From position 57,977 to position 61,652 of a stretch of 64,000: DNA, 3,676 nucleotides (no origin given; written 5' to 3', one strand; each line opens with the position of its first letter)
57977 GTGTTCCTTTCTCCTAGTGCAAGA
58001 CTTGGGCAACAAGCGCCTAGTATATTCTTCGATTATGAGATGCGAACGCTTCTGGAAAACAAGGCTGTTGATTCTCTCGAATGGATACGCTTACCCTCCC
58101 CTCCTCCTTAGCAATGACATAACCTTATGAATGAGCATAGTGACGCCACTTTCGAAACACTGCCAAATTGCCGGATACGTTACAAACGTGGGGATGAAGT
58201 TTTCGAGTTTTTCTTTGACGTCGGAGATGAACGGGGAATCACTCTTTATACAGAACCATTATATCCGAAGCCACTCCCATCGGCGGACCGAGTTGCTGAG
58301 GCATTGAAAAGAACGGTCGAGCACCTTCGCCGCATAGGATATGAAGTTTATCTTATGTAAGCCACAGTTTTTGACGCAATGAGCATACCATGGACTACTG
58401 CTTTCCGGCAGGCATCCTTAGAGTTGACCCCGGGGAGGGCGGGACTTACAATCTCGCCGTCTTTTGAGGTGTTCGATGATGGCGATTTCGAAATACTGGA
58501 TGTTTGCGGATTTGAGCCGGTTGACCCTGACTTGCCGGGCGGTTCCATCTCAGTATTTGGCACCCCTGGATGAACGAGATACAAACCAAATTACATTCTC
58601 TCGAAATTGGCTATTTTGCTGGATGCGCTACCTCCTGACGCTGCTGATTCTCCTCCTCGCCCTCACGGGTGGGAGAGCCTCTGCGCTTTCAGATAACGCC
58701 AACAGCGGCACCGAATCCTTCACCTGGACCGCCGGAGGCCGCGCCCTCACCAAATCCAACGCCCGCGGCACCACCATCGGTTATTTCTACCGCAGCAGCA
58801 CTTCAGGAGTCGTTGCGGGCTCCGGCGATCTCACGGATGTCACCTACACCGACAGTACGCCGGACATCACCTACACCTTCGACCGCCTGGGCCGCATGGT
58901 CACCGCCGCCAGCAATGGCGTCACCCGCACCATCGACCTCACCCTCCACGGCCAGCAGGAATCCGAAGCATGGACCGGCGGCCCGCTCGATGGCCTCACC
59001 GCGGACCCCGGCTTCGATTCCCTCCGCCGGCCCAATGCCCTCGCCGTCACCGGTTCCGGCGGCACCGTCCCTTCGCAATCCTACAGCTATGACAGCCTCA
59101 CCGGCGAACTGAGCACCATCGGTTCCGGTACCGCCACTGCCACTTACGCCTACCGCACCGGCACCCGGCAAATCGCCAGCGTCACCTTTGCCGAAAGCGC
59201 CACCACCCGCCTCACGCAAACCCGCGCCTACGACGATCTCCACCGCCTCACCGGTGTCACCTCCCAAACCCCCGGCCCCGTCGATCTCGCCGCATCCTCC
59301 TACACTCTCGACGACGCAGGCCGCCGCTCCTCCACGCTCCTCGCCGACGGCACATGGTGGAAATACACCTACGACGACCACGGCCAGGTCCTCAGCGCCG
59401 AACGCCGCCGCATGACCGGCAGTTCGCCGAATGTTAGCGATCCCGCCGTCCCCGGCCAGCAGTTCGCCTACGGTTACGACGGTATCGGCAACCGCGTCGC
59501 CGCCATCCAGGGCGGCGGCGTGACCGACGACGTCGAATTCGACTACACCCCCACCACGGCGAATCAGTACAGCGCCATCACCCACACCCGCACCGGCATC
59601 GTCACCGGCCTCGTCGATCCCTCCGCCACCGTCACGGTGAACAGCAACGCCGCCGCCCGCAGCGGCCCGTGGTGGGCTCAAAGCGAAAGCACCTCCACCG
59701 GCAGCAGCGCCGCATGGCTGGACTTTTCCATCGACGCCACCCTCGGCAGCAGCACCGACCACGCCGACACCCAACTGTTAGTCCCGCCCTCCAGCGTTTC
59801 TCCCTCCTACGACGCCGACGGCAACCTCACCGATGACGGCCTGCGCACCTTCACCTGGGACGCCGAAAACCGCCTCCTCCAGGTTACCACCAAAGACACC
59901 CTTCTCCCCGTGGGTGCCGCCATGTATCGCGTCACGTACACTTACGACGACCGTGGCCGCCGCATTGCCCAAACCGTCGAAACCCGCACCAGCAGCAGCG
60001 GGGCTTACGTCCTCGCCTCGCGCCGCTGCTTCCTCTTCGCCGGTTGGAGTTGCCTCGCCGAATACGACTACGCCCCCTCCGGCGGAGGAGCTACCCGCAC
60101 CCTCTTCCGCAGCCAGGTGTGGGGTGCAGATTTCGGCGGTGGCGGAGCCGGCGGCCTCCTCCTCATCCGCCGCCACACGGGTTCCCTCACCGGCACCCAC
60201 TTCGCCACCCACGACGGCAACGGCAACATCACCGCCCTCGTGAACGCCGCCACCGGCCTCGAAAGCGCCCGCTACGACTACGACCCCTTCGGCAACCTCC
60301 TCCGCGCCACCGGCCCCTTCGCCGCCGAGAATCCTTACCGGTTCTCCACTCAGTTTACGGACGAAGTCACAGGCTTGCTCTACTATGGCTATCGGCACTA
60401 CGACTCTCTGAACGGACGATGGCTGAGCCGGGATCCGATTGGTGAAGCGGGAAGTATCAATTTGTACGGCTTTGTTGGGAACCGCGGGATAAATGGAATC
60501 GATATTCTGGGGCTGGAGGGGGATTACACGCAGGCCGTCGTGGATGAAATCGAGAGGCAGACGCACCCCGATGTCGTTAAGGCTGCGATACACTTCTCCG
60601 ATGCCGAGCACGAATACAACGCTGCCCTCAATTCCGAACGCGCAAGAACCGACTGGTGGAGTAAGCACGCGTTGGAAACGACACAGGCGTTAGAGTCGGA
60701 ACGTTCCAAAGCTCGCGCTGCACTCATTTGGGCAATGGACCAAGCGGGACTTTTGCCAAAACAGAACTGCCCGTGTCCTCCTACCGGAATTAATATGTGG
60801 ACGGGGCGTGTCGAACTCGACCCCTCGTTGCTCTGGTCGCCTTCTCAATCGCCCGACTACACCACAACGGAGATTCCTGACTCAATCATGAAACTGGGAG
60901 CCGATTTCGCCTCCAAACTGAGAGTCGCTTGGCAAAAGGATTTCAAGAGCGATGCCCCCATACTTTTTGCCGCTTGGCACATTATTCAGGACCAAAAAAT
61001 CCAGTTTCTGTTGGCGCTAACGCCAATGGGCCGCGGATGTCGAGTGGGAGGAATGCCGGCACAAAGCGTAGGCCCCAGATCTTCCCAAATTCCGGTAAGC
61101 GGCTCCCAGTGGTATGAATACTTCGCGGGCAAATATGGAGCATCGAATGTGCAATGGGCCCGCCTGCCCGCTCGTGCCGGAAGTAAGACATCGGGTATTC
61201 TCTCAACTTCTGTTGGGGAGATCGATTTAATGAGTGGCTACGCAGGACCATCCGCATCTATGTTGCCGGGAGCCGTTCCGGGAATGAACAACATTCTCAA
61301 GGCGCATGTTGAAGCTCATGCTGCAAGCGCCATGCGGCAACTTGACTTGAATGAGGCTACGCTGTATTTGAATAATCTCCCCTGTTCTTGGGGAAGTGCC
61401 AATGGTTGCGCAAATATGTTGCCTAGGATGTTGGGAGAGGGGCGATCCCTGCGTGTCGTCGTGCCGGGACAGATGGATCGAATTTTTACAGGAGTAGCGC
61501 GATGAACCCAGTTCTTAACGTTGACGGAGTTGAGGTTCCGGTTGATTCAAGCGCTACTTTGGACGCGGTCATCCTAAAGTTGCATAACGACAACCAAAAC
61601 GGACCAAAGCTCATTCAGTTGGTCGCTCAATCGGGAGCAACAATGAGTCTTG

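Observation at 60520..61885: RHS toxin tipped with a DddA-like (SCP1.201-type) deaminase with an expanded zinc knuckle, plus a translationally coupled immunity gene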

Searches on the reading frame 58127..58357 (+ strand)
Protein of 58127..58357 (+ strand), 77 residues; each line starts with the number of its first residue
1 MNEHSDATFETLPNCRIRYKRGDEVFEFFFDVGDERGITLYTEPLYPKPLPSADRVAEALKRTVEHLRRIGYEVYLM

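Call 5: search_protein_families(library=pfam, proteins=[window:58127-58357:+], max_evalue=1)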
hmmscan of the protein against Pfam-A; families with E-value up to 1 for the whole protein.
window:58127-58357:+ (77 aa): 0 families

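Call 72: search_protein_families(library=ncbifam, proteins=[window:58127-58357:+], max_evalue=1)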
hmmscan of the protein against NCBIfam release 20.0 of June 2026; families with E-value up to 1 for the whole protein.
window:58127-58357:+ (77 aa): 0 families

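Call 82: search_protein_families(library=pfam, proteins=[P0247], max_evalue=0.01)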
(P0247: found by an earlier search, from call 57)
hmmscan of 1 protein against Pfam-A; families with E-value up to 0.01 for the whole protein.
P0247 (2186 aa): 2 families
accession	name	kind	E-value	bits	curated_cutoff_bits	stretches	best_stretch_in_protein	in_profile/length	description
PF14428.12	DddA-like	-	6.5e-13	49.2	25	1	2077-2181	21-130/137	Double-stranded DNA deaminase toxin A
PF05593.20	RHS_repeat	-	7.3e-10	39.4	22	1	1756-1791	1-34/38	RHS Repeat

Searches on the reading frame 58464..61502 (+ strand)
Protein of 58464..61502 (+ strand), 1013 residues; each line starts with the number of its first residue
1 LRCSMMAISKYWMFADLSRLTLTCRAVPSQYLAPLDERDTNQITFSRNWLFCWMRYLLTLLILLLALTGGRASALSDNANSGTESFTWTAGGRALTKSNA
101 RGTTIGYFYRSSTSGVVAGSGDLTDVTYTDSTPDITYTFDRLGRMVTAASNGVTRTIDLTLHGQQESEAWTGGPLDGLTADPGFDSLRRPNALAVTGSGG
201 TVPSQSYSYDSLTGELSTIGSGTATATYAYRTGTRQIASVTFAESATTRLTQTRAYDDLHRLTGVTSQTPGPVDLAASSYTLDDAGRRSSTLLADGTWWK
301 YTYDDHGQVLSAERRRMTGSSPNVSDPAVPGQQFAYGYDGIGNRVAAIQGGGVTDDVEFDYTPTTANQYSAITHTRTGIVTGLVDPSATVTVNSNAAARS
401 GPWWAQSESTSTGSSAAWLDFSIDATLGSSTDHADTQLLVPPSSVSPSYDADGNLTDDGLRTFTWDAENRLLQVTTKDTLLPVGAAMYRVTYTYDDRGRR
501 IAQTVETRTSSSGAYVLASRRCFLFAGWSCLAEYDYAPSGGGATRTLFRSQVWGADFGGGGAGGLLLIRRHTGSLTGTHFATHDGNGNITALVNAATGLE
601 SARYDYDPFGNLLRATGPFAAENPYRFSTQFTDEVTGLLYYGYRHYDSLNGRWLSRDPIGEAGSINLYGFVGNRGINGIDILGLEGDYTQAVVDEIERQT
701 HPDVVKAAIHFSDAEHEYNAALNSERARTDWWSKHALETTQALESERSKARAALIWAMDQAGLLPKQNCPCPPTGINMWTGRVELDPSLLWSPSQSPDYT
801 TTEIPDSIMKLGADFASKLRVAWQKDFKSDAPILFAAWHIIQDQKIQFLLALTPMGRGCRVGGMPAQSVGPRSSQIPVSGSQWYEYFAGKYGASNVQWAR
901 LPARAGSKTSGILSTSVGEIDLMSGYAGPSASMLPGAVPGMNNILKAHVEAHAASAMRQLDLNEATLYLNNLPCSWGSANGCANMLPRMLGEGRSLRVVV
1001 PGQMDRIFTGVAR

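Call 5: search_protein_families(library=pfam, proteins=[window:58464-61502:+], max_evalue=1)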
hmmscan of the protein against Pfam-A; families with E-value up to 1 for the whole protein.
window:58464-61502:+ (1013 aa): 3 families
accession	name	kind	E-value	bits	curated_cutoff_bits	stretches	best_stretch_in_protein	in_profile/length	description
PF14428.12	DddA-like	-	5.8e-13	49.3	25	1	904-1008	21-130/137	Double-stranded DNA deaminase toxin A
PF05593.20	RHS_repeat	-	1.2e-12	48.3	22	4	583-618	1-34/38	RHS Repeat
PF25023.1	TEN_YD-shell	-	0.28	9.6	50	0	625-657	834-866/909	Teneurin YD-shell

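Call 6: search_protein_families(library=ncbifam, proteins=[window:58464-61502:+], max_evalue=1)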
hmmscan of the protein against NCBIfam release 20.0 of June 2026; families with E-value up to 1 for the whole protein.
window:58464-61502:+ (1013 aa): 3 families
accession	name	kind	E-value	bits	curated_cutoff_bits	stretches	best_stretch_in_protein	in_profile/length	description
TIGR03696.1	Rhs_assc_core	domain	8.2e-21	74.3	32.5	1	606-684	1-76/76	RHS repeat-associated core domain-containing protein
NF041261.1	RHS_core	equivalog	1.1e-12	46.7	2000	1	579-684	1158-1261/1261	RHS element core protein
TIGR01643.1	YD_repeat_2x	repeat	5.9e-07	29.7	15.8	2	283-313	2-32/42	YD repeat-containing protein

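Call 57: list_cluster_members(proteins=[window:58623-61502:+, window:58476-61502:+, window:58479-61502:+, window:58500-61502:+, window:61996-62439:+, window:58127-58357:+, window:46848-53216:+, window:53219-53887:+])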
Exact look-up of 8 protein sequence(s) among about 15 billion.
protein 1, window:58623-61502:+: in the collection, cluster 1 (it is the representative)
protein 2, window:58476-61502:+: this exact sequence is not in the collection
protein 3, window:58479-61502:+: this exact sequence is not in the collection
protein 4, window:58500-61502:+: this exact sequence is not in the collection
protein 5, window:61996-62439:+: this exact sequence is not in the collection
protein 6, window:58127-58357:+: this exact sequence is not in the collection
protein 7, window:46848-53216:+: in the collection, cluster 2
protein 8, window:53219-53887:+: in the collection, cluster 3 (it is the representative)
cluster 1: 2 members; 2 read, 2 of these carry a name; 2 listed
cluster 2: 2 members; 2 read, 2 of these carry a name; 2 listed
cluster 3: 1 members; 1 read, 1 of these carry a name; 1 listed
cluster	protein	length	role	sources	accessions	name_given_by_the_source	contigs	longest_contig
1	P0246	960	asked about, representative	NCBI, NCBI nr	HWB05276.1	MAG TPA: RHS repeat-associated core domain-containing protein [Verrucomicrobiales ... | RHS repeat-associated core domain-containing protein [Verrucomicrobiales bacterium]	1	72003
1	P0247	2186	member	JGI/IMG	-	RHS repeat-associated protein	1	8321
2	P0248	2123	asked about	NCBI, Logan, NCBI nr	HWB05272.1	MAG TPA: RHS repeat-associated core domain-containing protein [Verrucomicrobiales ... | RHS repeat-associated core domain-containing protein [Verrucomicrobiales bacterium]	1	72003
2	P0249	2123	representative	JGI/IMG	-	RHS repeat-associated protein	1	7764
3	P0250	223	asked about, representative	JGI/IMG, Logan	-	hypothetical protein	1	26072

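Call 82: search_protein_families(library=pfam, proteins=[P0247], max_evalue=0.01)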
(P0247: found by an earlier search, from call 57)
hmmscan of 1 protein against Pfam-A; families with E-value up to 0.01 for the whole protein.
P0247 (2186 aa): 2 families
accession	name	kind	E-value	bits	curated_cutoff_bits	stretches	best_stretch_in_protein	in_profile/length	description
PF14428.12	DddA-like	-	6.5e-13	49.2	25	1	2077-2181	21-130/137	Double-stranded DNA deaminase toxin A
PF05593.20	RHS_repeat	-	7.3e-10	39.4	22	1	1756-1791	1-34/38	RHS Repeat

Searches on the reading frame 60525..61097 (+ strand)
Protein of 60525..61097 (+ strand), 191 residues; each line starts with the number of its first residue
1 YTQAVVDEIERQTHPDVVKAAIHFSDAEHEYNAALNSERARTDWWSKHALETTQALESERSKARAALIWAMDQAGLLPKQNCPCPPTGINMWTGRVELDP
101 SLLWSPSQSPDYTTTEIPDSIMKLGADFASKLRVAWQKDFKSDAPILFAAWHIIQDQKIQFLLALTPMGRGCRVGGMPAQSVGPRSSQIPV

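Call 70: search_protein_families(library=pfam, proteins=[window:60525-61097:+], max_evalue=1)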
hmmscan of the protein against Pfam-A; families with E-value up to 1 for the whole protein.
window:60525-61097:+ (191 aa): 1 family
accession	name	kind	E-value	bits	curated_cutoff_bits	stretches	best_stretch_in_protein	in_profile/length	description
PF04214.18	DUF411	-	0.1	12.8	27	1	157-183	21-47/48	Protein of unknown function, DUF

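Call 72: search_protein_families(library=ncbifam, proteins=[window:60525-61097:+], max_evalue=1)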
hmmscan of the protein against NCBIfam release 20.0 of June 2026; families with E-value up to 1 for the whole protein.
window:60525-61097:+ (191 aa): 0 families

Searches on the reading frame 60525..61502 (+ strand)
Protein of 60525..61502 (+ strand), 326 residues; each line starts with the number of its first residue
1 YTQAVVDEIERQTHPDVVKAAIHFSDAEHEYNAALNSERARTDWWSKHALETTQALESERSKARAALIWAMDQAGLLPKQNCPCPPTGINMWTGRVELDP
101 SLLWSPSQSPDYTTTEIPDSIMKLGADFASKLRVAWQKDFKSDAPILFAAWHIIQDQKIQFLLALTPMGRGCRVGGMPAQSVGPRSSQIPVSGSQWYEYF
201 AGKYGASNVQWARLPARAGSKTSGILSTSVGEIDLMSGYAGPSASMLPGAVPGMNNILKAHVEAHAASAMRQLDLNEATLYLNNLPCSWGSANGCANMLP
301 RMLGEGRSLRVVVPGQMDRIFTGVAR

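Call 5: search_protein_families(library=pfam, proteins=[window:60525-61502:+], max_evalue=1)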
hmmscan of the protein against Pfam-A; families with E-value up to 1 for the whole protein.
window:60525-61502:+ (326 aa): 2 families
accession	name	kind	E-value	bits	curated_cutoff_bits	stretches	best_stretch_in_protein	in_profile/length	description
PF14428.12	DddA-like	-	1.2e-13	51.6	25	1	217-321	21-130/137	Double-stranded DNA deaminase toxin A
PF04214.18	DUF411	-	0.31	11.2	27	1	157-183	21-47/48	Protein of unknown function, DUF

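Call 6: search_protein_families(library=ncbifam, proteins=[window:60525-61502:+], max_evalue=1)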
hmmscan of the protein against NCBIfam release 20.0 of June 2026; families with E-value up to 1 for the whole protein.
window:60525-61502:+ (326 aa): 0 families

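Call 11: find_homologous_proteins(query=window:60525-61502:+, max_evalue=0.001)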
Query window:60525-61502:+ (326 aa): 10 proteins with E <= 0.001 among 2054 candidates.
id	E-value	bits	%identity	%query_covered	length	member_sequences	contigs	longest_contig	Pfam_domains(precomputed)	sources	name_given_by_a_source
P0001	1.6e-62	230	70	44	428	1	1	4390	PF14428.13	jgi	-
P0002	6.5e-60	221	68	44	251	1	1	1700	PF14428.13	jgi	-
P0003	1.3e-55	207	66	44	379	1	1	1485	PF14428.13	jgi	jgi:RHS repeat-associated protein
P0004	1.8e-50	190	66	44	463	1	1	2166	PF14428.13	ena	-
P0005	5.9e-45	172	56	44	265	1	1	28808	PF14428.13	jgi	jgi:SCP1.201-like deaminase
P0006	3.4e-28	117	49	40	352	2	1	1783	PF14428.13,PF25023.2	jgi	jgi:RHS repeat-associated protein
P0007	2.4e-25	108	37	75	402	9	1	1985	PF07591.16,PF14428.13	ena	-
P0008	2.4e-25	108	54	38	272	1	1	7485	PF14428.13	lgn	-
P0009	3.9e-25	107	55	33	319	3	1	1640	PF07591.16,PF14428.13,PF13403.12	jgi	jgi:hypothetical protein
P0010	4.8e-9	54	58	18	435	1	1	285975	-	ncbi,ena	-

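Call 62: find_encoding_contigs(protein=P0005, flank=6000, max_places=2)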
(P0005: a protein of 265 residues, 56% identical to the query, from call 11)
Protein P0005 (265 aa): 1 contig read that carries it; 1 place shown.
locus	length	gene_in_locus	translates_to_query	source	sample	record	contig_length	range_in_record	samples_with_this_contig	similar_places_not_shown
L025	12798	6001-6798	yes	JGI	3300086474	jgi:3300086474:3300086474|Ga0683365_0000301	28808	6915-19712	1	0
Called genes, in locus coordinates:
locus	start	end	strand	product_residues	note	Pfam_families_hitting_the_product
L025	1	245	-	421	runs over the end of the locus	-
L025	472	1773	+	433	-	PF01734:Patatin, PF12536:DUF3734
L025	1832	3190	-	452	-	PF00654:Voltage_CLC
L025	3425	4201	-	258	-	PF04366:Ysc84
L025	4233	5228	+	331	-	PF00702:Hydrolase, PF12710:HAD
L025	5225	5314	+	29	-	-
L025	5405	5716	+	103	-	-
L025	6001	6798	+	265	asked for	PF14428:SCP1201-like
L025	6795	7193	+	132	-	PF14430:Imm1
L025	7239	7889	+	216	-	-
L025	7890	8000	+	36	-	-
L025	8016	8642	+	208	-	-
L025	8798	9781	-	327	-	PF01075:Glyco_transf_9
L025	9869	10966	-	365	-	PF13439:Glyco_transf_4, PF13579:Glyco_trans_4_4, PF20706:GT4-conflict, PF00534:Glycos_transf_1, PF13692:Glyco_trans_1_4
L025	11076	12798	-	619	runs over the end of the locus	-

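Call 63: find_encoding_contigs(protein=P0001, flank=6000, max_places=2)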
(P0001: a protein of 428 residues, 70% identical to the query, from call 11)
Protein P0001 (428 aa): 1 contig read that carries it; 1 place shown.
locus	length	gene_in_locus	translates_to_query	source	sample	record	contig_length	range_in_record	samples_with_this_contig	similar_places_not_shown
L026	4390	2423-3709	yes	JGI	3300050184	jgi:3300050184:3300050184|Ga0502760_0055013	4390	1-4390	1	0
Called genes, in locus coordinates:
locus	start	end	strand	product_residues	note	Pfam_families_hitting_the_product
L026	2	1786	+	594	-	?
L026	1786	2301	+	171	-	-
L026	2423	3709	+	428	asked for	PF14428:SCP1201-like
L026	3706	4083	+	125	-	PF14430:Imm1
